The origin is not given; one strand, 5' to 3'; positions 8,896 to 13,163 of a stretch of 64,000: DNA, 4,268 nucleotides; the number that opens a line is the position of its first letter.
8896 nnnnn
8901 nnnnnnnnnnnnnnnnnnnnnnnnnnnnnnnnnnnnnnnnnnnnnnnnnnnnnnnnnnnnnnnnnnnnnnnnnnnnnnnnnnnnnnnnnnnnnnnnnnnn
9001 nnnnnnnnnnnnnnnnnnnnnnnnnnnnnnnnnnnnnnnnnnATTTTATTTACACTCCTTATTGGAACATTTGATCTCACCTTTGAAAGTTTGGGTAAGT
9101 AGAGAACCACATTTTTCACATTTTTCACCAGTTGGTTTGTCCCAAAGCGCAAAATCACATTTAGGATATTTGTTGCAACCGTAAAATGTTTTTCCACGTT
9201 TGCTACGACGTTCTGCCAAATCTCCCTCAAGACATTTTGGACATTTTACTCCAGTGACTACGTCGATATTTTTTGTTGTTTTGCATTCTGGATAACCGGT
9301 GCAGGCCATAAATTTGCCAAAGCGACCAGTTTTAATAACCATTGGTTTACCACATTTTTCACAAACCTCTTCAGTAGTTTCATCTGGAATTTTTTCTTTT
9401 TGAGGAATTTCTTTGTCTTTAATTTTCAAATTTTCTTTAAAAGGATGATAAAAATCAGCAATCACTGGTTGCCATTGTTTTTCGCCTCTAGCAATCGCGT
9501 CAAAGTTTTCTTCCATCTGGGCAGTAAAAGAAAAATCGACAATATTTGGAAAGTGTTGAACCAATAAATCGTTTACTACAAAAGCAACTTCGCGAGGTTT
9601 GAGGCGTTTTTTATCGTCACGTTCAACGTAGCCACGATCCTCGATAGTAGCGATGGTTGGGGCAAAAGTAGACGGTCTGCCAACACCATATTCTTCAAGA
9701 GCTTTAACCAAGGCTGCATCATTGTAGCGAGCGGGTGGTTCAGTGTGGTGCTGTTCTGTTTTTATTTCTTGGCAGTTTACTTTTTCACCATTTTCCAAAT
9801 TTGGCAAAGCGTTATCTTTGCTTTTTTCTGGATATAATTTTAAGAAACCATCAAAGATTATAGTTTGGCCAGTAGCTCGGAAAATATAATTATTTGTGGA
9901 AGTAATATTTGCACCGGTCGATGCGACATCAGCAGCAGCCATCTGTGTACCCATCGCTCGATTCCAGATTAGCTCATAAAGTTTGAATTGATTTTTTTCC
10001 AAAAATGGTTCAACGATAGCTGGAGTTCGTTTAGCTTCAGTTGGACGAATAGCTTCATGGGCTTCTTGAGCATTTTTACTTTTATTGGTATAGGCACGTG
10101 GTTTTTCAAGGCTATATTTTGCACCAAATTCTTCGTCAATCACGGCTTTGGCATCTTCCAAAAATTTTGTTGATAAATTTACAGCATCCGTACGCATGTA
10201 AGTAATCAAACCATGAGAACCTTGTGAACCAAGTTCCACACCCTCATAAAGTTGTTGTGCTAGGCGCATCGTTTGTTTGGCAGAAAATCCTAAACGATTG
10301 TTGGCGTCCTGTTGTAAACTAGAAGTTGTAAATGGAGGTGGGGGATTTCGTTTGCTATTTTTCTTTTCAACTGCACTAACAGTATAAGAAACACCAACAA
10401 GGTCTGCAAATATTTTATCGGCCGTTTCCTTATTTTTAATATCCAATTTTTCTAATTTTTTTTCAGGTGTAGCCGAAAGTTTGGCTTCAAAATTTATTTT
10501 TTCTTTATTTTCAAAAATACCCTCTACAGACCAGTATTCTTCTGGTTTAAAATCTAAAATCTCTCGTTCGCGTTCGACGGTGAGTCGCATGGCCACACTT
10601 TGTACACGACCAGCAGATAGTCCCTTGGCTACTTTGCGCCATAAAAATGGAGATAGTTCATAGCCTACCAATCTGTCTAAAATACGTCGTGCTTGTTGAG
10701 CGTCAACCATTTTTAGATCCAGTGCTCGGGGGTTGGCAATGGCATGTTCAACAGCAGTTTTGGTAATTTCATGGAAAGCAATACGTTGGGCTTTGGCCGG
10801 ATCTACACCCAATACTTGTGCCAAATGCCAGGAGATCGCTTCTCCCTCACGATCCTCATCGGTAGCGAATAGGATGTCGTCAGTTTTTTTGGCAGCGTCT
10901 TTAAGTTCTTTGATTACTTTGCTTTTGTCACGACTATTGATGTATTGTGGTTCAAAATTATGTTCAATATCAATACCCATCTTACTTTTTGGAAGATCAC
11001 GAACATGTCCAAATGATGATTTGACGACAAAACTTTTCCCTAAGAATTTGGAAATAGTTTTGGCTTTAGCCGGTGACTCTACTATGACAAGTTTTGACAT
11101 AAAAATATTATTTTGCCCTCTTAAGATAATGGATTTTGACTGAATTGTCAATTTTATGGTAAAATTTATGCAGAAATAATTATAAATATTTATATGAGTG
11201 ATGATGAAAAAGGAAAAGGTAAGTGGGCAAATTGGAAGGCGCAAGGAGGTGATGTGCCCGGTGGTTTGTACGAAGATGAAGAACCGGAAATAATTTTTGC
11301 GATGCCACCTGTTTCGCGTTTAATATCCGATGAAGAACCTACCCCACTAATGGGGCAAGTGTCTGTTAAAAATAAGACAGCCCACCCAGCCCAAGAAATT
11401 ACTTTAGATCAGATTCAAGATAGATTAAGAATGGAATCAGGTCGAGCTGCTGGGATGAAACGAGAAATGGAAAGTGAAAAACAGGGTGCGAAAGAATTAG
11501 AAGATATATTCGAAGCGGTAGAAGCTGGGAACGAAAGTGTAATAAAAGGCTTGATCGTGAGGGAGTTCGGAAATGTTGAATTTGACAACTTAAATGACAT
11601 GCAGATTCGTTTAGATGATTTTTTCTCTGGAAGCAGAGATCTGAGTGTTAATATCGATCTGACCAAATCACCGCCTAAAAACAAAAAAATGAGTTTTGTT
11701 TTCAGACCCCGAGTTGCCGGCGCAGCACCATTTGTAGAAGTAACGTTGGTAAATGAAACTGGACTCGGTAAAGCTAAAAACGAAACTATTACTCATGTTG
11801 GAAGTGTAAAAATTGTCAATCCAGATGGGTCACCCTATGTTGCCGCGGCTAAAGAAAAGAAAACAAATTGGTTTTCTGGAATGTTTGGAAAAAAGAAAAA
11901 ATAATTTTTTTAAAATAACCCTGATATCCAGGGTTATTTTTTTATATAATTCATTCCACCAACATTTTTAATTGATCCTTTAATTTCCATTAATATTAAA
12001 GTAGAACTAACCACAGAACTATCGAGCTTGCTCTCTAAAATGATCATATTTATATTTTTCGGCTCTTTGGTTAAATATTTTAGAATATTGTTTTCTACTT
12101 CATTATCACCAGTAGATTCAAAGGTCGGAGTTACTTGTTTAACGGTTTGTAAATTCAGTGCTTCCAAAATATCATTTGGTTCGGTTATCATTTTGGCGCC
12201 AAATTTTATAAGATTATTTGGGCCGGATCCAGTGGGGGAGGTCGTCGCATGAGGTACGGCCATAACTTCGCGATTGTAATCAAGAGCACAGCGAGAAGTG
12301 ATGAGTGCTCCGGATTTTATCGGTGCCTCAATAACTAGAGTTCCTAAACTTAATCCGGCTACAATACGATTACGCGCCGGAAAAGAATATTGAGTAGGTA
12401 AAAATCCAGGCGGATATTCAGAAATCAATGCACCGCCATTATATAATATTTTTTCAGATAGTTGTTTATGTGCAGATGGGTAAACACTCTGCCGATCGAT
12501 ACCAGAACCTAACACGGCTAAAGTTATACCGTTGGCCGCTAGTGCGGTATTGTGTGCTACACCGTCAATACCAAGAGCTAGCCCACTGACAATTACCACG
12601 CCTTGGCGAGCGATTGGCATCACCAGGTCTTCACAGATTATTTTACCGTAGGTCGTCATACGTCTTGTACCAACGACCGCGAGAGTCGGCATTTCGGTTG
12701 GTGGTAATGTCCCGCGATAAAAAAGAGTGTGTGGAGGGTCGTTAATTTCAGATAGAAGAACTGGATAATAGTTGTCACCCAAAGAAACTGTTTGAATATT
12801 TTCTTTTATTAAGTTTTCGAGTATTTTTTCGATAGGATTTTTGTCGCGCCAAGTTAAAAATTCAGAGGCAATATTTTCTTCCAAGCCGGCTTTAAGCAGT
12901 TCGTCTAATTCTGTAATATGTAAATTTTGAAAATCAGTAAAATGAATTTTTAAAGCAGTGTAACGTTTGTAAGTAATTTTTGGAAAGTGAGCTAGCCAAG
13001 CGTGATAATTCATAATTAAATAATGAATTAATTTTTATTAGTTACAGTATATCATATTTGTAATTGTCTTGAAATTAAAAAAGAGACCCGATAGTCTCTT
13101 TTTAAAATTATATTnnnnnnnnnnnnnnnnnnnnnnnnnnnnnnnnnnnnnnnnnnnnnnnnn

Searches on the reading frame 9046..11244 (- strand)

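Call 33: search_protein_families(library=pfam, proteins=[window:9046-11244:-], max_evalue=0.001)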
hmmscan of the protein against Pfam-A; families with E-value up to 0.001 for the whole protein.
window:9046-11244:- (732 aa): 3 families
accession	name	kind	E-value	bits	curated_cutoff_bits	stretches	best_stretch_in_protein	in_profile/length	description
PF01131.25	Topoisom_bac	-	1.7e-126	423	35.1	1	176-595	3-410/411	DNA topoisomerase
PF01396.24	Zn_ribbon_Top1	-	1e-29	102.4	32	2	626-660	2-36/39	Topoisomerase DNA binding C4 zinc finger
PF01751.28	Toprim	-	7.3e-22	77.8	23.1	1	51-160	1-96/96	Toprim domain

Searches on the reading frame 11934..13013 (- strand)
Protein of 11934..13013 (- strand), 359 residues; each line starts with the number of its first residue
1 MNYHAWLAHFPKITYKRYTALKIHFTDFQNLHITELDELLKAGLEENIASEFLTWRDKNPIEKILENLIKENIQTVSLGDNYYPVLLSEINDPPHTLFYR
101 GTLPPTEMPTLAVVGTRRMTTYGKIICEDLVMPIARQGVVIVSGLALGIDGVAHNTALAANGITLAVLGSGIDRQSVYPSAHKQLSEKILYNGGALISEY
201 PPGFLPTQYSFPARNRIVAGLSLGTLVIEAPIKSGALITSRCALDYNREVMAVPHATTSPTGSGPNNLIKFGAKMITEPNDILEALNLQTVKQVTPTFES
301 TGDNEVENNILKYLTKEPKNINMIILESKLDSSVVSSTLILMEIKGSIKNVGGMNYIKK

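Call 72: search_protein_families(library=pfam, proteins=[window:11934-13013:-], max_evalue=0.0001)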
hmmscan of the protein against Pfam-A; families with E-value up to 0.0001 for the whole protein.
window:11934-13013:- (359 aa): 2 families
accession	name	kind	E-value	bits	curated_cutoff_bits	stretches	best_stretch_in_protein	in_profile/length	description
PF02481.21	DNA_processg_A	-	2e-72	243.3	29.6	1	70-277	4-211/212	DNA recombination-mediator protein A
PF17782.7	DprA_WH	-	2e-05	25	22.9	1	302-353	9-60/61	DprA winged helix domain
